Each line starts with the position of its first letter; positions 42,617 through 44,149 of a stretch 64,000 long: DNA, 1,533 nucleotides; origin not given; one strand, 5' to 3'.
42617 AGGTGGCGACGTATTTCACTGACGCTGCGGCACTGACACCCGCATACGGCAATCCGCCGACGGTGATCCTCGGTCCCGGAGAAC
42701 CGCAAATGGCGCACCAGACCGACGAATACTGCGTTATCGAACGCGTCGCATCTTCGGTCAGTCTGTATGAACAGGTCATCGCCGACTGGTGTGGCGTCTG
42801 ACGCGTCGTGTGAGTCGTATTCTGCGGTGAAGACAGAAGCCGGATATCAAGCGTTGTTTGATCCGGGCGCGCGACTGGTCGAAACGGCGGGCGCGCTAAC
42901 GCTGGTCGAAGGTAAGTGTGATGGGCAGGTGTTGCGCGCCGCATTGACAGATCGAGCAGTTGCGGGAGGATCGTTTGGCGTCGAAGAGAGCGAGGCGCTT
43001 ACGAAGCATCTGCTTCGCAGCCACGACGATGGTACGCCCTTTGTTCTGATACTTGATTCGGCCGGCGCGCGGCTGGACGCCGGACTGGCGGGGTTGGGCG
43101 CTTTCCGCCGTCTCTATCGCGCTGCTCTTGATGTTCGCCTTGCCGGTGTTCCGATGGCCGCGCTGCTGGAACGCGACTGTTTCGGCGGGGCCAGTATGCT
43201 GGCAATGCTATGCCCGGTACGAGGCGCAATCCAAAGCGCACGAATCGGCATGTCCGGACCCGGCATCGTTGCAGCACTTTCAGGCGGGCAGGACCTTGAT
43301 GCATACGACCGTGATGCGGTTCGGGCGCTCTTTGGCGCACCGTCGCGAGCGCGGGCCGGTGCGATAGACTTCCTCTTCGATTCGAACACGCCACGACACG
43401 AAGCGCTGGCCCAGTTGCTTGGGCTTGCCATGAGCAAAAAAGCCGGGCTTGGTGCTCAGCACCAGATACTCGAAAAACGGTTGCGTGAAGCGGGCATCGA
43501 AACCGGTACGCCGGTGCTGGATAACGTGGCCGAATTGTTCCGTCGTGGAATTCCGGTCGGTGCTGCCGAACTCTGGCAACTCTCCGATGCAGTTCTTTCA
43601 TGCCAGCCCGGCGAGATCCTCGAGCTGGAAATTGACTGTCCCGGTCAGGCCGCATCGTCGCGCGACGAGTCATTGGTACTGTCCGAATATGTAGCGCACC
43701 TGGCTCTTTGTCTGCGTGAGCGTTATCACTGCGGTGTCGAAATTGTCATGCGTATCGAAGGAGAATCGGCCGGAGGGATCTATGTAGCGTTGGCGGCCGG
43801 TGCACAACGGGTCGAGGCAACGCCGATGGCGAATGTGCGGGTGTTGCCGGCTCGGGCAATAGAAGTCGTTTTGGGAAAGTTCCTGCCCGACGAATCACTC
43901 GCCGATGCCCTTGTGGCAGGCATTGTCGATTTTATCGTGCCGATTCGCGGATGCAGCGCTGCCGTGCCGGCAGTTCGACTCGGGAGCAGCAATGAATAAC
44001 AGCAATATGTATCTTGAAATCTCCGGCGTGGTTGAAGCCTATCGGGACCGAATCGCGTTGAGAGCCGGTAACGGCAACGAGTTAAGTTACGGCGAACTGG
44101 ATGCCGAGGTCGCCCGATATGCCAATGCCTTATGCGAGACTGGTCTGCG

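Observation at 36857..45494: Tightly coupled operon of Liv-type ABC importer, M20 amidohydrolase, fused MdcDE-like decarboxylase and MatB: candidate malonyl-conjugate utilisation system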

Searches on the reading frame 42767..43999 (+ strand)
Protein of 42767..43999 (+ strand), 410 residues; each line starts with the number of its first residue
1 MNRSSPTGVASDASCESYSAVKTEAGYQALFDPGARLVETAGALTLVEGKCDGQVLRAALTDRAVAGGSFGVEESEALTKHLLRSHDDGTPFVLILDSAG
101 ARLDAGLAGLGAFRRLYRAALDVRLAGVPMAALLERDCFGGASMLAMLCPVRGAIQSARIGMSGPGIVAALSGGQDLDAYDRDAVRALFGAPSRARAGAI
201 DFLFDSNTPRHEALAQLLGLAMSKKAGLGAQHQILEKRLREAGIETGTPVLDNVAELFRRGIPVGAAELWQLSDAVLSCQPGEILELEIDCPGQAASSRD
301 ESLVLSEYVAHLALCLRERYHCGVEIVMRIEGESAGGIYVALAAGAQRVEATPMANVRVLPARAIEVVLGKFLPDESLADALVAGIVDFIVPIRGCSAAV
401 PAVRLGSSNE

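Call 4: search_protein_families(library=pfam, proteins=[window:42767-43999:+])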
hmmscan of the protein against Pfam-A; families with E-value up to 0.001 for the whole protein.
window:42767-43999:+ (410 aa): 2 families
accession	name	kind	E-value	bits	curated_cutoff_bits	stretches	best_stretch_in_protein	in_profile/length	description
PF06833.16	MdcE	-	3.2e-13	50.3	32.7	1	262-365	4-110/196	Malonate decarboxylase gamma subunit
PF01039.27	Carboxyl_trans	-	3.3e-08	33.1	22.3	1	47-179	50-183/493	Carboxyl transferase domain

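Call 5: search_protein_families(library=ncbifam, proteins=[window:42767-43999:+])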
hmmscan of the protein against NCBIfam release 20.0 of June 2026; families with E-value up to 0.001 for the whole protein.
window:42767-43999:+ (410 aa): 5 families
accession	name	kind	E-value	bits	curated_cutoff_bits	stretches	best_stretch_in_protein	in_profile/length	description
NF005530.0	PRK07189.1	equivalog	1.4e-19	70.3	228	1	48-243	63-266/303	biotin-independent malonate decarboxylase subunit beta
TIGR03133.1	malonate_beta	equivalog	1.5e-17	63.8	278.15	1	48-234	53-246/274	biotin-independent malonate decarboxylase subunit beta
TIGR03134.1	malonate_gamma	equivalog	3e-13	49.9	237.15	1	288-365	86-165/258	biotin-independent malonate decarboxylase subunit gamma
TIGR00515.1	accD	equivalog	5e-09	35.9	317.45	1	39-169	105-236/285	acetyl-CoA carboxylase, carboxyltransferase subunit beta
TIGR01117.1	mmdA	subfamily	2.1e-06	26.8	998.8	1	48-173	76-201/512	methylmalonyl-CoA decarboxylase subunit alpha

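Call 9: find_homologous_proteins(query=window:42767-43999:+, max_evalue=0.00001)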
Query window:42767-43999:+ (410 aa): 301 proteins with E <= 0.00001 among 8000 candidates; the best 120 are listed.
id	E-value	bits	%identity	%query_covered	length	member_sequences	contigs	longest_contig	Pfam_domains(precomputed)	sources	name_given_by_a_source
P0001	7.4e-241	817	95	100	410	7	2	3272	PF01039.28,PF06833.17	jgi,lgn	-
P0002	7.3e-168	577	73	96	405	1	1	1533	PF01039.28,PF06833.17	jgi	jgi:acetyl-CoA carboxylase beta subunit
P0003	1.6e-161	556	73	89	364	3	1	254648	PF01039.28,PF06833.17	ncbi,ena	-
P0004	2.3e-161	555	72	91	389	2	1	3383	PF01039.28,PF06833.17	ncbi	-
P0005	3.4e-160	552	69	95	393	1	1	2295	PF01039.28,PF06833.17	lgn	-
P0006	8.3e-159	547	71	91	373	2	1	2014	PF01039.28,PF06833.17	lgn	-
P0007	8.3e-156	537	71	89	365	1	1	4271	PF01039.28,PF06833.17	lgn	-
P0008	1.2e-152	527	67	91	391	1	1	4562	PF01039.28,PF06833.17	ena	-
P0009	1.4e-150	520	67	94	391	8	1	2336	PF01039.28,PF06833.17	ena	-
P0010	2.2e-149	516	65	93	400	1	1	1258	PF01039.28,PF06833.17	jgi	-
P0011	1.7e-144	500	63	96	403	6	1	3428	PF06833.17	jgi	jgi:acetyl-CoA carboxylase beta subunit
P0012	2.4e-144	499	65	92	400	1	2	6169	PF01039.28,PF06833.17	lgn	-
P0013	3.5e-142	492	63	93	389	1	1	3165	PF01039.28,PF06833.17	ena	-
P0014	6.3e-142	491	62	96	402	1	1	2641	PF06833.17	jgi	jgi:acetyl-CoA carboxylase beta subunit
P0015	7.5e-136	471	60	92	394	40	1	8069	PF01039.28,PF06833.17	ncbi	-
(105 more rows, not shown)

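Call 11: find_related_loci(query=A1, collection=genome_contigs, flank=10000)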
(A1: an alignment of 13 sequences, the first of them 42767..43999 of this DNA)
Query A1 (410 aa) in genome_contigs; peptide patterns used: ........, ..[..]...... (x = any residue, [..] = any of these).
87 stretches matched a pattern; 46 encode a relative of the query (tblastn E <= 1e-3); 43 distinct loci.
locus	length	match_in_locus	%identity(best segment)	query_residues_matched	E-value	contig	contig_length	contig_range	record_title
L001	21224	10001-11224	71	2-410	0e+0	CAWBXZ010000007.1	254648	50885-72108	MAG: uncultured beta proteobacterium isolate MFD09779.bin.1.63 genome assembly, contig: contig_27874, whole genome shotg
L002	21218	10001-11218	59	2-391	1e-145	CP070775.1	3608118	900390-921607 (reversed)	MAG: Betaproteobacteria bacterium isolate bin200 chromosome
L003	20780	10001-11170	59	2-391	2e-144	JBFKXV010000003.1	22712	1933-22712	MAG: Burkholderiales bacterium isolate Mix_sand24.2022.10.G.49 k141_2598507_length_22712_cov_12.5777, whole genome shotg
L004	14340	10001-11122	62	20-392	1e-138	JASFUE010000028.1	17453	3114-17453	MAG: Burkholderiales bacterium isolate D1105M02metaG_Bin_256 D1105M02metaG_FD_scaffold_605_c1, whole genome shotgun sequ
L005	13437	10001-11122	55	19-391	5e-119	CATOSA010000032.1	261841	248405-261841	MAG: uncultured Burkholderiales bacterium isolate 35ab09db-a72b-43d9-8f64-0f05210ab128 genome assembly, contig: contig_3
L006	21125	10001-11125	51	18-391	1e-100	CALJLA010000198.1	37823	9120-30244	MAG TPA_asm: uncultured proteobacterium isolate SRR7515930_bin.63_CONCOCT_v1.1_MAG genome assembly, contig: ERZ869936.47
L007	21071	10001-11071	50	30-391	2e-81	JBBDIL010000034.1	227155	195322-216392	MAG: Burkholderiales bacterium isolate LejiaA_63_26 Lejia_A_85_length_227155_cov_16, whole genome shotgun sequence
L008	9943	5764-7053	44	4-391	6e-78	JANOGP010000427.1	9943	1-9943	MAG: Betaproteobacteria bacterium isolate SOY_64_metabat_149_sub SOY_64_k141_3915060, whole genome shotgun sequence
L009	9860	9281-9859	73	2-194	2e-77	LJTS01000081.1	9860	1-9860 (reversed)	MAG: Betaproteobacteria bacterium SG8_40 WOR_8-12_8347, whole genome shotgun sequence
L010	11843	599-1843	43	16-391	3e-77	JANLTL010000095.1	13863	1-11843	MAG: Burkholderiales bacterium isolate OTE_25_metabat_182_sub OTE_25_k141_3814396, whole genome shotgun sequence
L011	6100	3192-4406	45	29-391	4e-77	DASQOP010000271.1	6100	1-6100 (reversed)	MAG TPA_asm: Burkholderiales bacterium isolate SMAG_U10806 k141_1543922, whole genome shotgun sequence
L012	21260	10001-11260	42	14-391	1e-75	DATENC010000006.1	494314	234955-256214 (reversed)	MAG TPA_asm: Burkholderiales bacterium isolate SMAG_U8959 k141_2041307, whole genome shotgun sequence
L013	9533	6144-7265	46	13-390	7e-75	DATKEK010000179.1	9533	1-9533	MAG TPA_asm: Burkholderiales bacterium isolate SMAG_U14497 k141_3517275, whole genome shotgun sequence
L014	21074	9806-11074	43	11-391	6e-74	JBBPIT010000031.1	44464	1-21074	MAG: Pseudomonadota bacterium isolate BPF1-28-30_bin_3 NODE_124_length_44464_cov_19.336171, whole genome shotgun sequenc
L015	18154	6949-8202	43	13-391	8e-74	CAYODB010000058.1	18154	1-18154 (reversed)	MAG TPA_asm: uncultured Bordetella sp. isolate SRP128246_co1_394 genome assembly, contig: NODE_6575_length_18154_cov_8.0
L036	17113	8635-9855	38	17-388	3e-62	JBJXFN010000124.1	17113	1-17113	MAG: Burkholderiales bacterium isolate F1F2.bin.439 k127_2383350, whole genome shotgun sequence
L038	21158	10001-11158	37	42-391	2e-54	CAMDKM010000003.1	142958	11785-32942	MAG: Bordetella parapertussis isolate TH-08apr19-40 genome assembly, contig: TH-08apr19-C97, whole genome shotgun sequen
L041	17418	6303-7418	42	61-393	5e-68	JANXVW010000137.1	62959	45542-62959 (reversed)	MAG: Betaproteobacteria bacterium isolate GL140_1_metabat_206_sub GL140_1_k141_2066237, whole genome shotgun sequence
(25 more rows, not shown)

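Call 15: search_solved_structures(query=A1, max_evalue=0.01, show_alignments=2)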
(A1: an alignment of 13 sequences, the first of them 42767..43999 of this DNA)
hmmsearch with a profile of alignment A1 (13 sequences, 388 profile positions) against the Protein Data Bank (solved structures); distinct sequences matched with E-value up to 0.01: 50.
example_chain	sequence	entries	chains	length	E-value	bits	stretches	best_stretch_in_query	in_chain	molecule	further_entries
1on3_A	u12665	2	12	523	1.2e-25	93.6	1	31-204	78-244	Methylmalonyl-CoA carboxyltransferase 12S subunit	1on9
5vip_B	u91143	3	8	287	9.9e-24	87.3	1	30-240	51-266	MdcD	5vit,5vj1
4fb8_A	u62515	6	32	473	3.8e-23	85.4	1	16-168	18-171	Probable propionyl-CoA carboxylase beta chain 6 | AccD6, Carboxyltransferase beta-subunit of Acyl-CoA Carboxylase | Propionyl-CoA carboxylase subunit beta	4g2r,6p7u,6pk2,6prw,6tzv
4l6w_A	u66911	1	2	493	4.5e-23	85.2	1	16-168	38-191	Probable propionyl-CoA carboxylase beta chain 6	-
1vrg_A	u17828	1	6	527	3.7e-21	78.9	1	36-169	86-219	propionyl-CoA carboxylase, beta subunit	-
3ib9_A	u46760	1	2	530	2.6e-20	76.1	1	37-168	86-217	Propionyl-CoA carboxylase complex B subunit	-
1xnw_A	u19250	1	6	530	3e-20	75.9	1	37-168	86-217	propionyl-CoA carboxylase complex B subunit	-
3iav_A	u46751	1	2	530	3.4e-20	75.7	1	37-168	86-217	Propionyl-CoA carboxylase complex B subunit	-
3ibb_A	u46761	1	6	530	4.8e-20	75.2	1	37-168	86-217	Propionyl-CoA carboxylase complex B subunit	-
3mfm_C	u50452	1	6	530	6.2e-20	74.8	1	37-168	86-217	Propionyl-CoA carboxylase complex B subunit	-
1xnv_A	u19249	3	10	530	7.5e-20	74.6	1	37-168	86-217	propionyl-CoA carboxylase complex B subunit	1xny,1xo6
7w5u_A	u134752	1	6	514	1.9e-18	69.9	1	35-168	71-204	Acetyl-CoA carboxylase complex, beta-chain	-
2bzr_A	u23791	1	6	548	5.7e-18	68.4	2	37-169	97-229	PROPIONYL-COA CARBOXYLASE BETA CHAIN 5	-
2a7s_A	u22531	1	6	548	6e-18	68.3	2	37-169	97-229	Probable propionyl-CoA carboxylase beta chain 5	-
9t97_D5a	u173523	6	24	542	7e-18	68.1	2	36-168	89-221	Propionyl-CoA carboxylase beta chain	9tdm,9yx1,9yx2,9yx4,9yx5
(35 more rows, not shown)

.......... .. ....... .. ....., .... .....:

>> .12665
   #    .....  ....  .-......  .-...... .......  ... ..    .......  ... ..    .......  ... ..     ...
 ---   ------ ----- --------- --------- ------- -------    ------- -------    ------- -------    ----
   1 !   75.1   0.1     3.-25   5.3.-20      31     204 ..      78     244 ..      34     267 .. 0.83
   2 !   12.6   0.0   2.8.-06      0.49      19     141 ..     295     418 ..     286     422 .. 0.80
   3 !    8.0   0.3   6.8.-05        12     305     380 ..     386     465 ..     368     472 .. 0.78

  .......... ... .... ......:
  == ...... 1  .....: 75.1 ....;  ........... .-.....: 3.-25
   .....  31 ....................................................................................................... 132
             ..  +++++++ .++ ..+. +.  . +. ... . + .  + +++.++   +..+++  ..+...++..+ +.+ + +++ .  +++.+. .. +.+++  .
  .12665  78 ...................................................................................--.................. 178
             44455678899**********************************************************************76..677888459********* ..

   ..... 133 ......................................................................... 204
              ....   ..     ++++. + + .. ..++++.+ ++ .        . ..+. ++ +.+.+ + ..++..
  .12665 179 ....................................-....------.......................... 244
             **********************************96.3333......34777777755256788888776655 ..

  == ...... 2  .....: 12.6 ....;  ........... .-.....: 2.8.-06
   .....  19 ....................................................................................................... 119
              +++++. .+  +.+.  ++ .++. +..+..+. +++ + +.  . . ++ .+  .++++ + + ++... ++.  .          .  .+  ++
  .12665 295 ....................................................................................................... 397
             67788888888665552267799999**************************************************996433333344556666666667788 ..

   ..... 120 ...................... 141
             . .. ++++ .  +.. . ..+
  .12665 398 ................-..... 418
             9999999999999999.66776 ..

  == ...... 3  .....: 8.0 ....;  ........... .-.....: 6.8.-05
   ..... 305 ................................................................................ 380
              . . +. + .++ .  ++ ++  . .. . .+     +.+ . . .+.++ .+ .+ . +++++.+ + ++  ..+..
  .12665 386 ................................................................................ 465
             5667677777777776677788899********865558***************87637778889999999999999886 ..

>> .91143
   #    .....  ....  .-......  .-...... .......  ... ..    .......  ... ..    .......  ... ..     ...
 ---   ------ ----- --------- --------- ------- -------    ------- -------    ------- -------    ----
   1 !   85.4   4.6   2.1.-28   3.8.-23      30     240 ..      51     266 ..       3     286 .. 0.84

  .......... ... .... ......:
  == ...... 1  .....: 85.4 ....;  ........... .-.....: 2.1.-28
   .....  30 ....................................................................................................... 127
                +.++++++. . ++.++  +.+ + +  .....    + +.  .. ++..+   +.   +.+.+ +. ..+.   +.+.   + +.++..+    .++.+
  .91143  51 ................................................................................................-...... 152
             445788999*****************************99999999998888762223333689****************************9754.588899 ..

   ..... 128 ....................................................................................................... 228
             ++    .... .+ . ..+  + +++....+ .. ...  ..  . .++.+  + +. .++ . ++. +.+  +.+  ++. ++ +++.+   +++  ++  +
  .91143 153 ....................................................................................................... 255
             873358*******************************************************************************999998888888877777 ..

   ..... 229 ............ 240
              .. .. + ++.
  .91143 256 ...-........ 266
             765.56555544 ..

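Call 26: predict_structure(alignment_id=A1)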
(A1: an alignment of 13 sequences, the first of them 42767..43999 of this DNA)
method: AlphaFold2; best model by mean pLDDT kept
length: 410 residues; sequences in the alignment: 13
mean_pLDDT: 84.7   pTM: 0.86
mean pLDDT of the five models: 84.7, 83.5, 81.9, 81.9, 78.9
residues with pLDDT >= 90: 235; 70-90: 131; 50-70: 9; < 50: 35
segments of 3 or more residues with pLDDT < 50: 1-19, 395-401, 403-410
pLDDT, mean of each block of 10 residues (from residue 1): 30 34 75 92 92 95 75 94 97 88 83 95 96 93 94 95 86 82 94 96 93 95 88 95 82 78 90 92 91 87 96 97 95 88 93 87 75 79 91 56 41
secondary structure, 60 per line:
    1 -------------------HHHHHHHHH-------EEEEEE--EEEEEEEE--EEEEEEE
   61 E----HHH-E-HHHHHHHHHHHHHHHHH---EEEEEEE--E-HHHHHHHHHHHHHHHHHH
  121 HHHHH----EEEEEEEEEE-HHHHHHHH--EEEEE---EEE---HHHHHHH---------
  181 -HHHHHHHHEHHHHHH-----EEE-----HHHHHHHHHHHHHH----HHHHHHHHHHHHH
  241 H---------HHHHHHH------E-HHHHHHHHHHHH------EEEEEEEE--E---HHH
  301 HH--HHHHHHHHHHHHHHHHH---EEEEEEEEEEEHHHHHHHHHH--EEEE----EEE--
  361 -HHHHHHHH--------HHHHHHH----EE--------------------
elements in order: H20-28 E36-41 E44-51 E54-61 H72-88 E92-98 H103-125 E130-139 H141-148 E151-155 E159-161 H165-171 H182-189 H191-196 E202-204 H210-223 H228-241 H251-257 H266-277 E284-291 H298-302 H305-321 E325-335 H336-345 E348-351 E356-358 H362-369 H378-384

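Call 30: fold_search(model_id=the predicted structure, library=pdb)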
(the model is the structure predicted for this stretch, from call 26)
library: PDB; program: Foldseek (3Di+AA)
matches with E <= 10: 1598; with E <= 0.001: 846
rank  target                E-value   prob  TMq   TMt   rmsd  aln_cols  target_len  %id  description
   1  6ybp_A                1.1e-17  1.00  0.38  0.31  18.9       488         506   16  Propionyl-CoA carboxylase of Methylorubrum extorquens with bound CoA (released 2020-10-28)
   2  4l6w_A                1.4e-17  1.00  0.43  0.43  16.6       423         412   20  Carboxyltransferase subunit (AccD6) of Mycobacterium tuberculosis acetyl-CoA carboxylase (released 2013-07-03)
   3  1on3_C                3.1e-17  1.00  0.42  0.34  18.0       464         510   19  Transcarboxylase 12S crystal structure: hexamer assembly and substrate binding to a multienzyme core (with methylmalon (released 2003-05-20)
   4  1on9_C                3.7e-17  1.00  0.42  0.34  17.8       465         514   18  Transcarboxylase 12S crystal structure: hexamer assembly and substrate binding to a multienzyme core (with hydrolyzed  (released 2003-05-20)
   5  1on3_B                6.8e-17  1.00  0.42  0.34  17.7       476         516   18  Transcarboxylase 12S crystal structure: hexamer assembly and substrate binding to a multienzyme core (with methylmalon (released 2003-05-20)
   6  4g2r_A                9.5e-17  1.00  0.39  0.37  17.4       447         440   18  Crystal Structure of the carboxyltransferase subunit of ACC (AccD6) in complex with inhibitor haloxyfop from Mycobacte (released 2014-02-19)
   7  1on3_E                1.0e-16  1.00  0.42  0.33  18.4       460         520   19  Transcarboxylase 12S crystal structure: hexamer assembly and substrate binding to a multienzyme core (with methylmalon (released 2003-05-20)
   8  8pn8_A                1.3e-16  1.00  0.41  0.34  17.8       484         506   16  Engineered glycolyl-CoA carboxylase (L100N variant) with bound CoA (released 2023-11-29)
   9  1on9_D                1.3e-16  1.00  0.42  0.35  17.6       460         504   19  Transcarboxylase 12S crystal structure: hexamer assembly and substrate binding to a multienzyme core (with hydrolyzed  (released 2003-05-20)
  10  6ybq_A                1.3e-16  1.00  0.39  0.32  18.7       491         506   16  Engineered glycolyl-CoA carboxylase (quintuple mutant) with bound CoA (released 2020-10-28)
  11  9tqc_E                1.7e-16  1.00  0.43  0.33  20.7       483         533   15  L. pneumophila 3-methylcrotonyl-CoA carboxylase holoenzyme A3B6 (released 2026-02-18)
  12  7ybu_C                1.8e-16  1.00  0.42  0.34  19.1       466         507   16  Human propionyl-coenzyme A carboxylase (released 2023-07-05)
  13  9yx1_H                2.0e-16  1.00  0.42  0.32  18.9       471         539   17  Structure of the long chain acyl-CoA carboxylase complex from Mycobacterium smegmatis (released 2025-11-26)
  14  1on9_E                2.1e-16  1.00  0.43  0.34  18.3       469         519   18  Transcarboxylase 12S crystal structure: hexamer assembly and substrate binding to a multienzyme core (with hydrolyzed  (released 2003-05-20)
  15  8pn7_A                2.1e-16  1.00  0.39  0.32  18.2       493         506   17  Engineered glycolyl-CoA carboxylase (G20R variant) with bound CoA (released 2023-11-29)
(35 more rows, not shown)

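Call 41: search_protein_families(library=ncbifam, proteins=[L038:6906-8480:-, L036:11387-11992:+, L041:8928-9800:+, L012:13689-14537:+, L012:13225-13668:+], max_evalue=0.00001)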
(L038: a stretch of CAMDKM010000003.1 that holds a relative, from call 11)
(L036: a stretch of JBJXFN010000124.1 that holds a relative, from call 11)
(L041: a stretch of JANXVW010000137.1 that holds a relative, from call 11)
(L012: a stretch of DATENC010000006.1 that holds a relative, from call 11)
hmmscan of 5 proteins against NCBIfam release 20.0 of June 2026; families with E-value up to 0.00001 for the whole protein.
L038:6906-8480:- (524 aa): 9 families
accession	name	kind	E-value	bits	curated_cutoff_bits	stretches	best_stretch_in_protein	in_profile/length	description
TIGR02294.1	nickel_nikA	equivalog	4.8e-33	114.5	393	1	55-366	33-331/501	nickel ABC transporter substrate-binding protein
NF011942.0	PRK15413.1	equivalog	3.6e-32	111.7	594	1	6-516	8-502/512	glutathione ABC transporter substrate-binding protein GsiB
NF045468.1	Opp5A_nikA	equivalog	3.2e-26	91.9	600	1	21-366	12-322/488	nickel ABC transporter substrate-binding protein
NF011684.0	PRK15104.1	equivalog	9.6e-22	77.4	947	1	13-422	25-443/543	oligopeptide ABC transporter substrate-binding protein OppA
NF007287.0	PRK09755.1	equivalog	1.4e-20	73.7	1098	1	5-410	11-422/535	ABC transporter substrate-binding protein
TIGR04028.1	SBP_KPN_01854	hypoth_equivalog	8.2e-20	70.8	468.5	1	66-414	40-395/509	TIGR04028 family ABC transporter substrate-binding protein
NF047575.1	opine_bind_CntA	exception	8.7e-20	70.8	800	1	22-365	32-363/535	staphylopine-dependent metal ABC transporter substrate-binding lipoprotein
NF045467.1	Opp4A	equivalog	8.4e-19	67.2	650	1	57-364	66-382/556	oligopeptide ABC transporter substrate-binding protein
NF043070.1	DppA_dipep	equivalog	1.7e-14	53.3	1005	1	11-363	14-369/535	dipeptide ABC transporter periplasmic-binding protein DppA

L036:11387-11992:+ (201 aa): 0 families

L041:8928-9800:+ (290 aa): 1 family
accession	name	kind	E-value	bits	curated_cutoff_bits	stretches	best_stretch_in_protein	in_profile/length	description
NF050010.1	Zn_HExGHH_YpfJ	equivalog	8.1e-115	383.3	250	1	8-286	1-285/285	KPN_02809 family neutral zinc metallopeptidase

L012:13689-14537:+ (282 aa): 2 families
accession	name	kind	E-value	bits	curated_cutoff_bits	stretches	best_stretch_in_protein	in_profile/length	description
NF052400.1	M48_BAM_BepA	equivalog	2.4e-22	79.4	570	1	75-249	70-251/483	beta-barrel assembly-enhancing protease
NF052399.1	M48_lipo_LoiP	exception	1.5e-10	41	365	1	75-255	65-245/247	metalloprotease LoiP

L012:13225-13668:+ (147 aa): 5 families
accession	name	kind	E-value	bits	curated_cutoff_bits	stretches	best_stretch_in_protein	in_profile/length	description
NF002224.0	PRK01119.1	equivalog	2.7e-11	43.5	169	1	55-144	18-103/110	putative heavy metal-binding protein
NF002989.0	PRK03732.1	equivalog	6.5e-11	42.4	181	1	39-145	8-109/114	hypothetical protein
NF002776.0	PRK02877.1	equivalog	6.8e-09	35.8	160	1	55-128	18-90/107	hypothetical protein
NF009496.0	PRK12856.1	subfamily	4e-06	27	177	1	57-119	20-82/103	hypothetical protein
NF009495.0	PRK12855.1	subfamily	9.1e-06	25.9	180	0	57-118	20-81/103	hypothetical protein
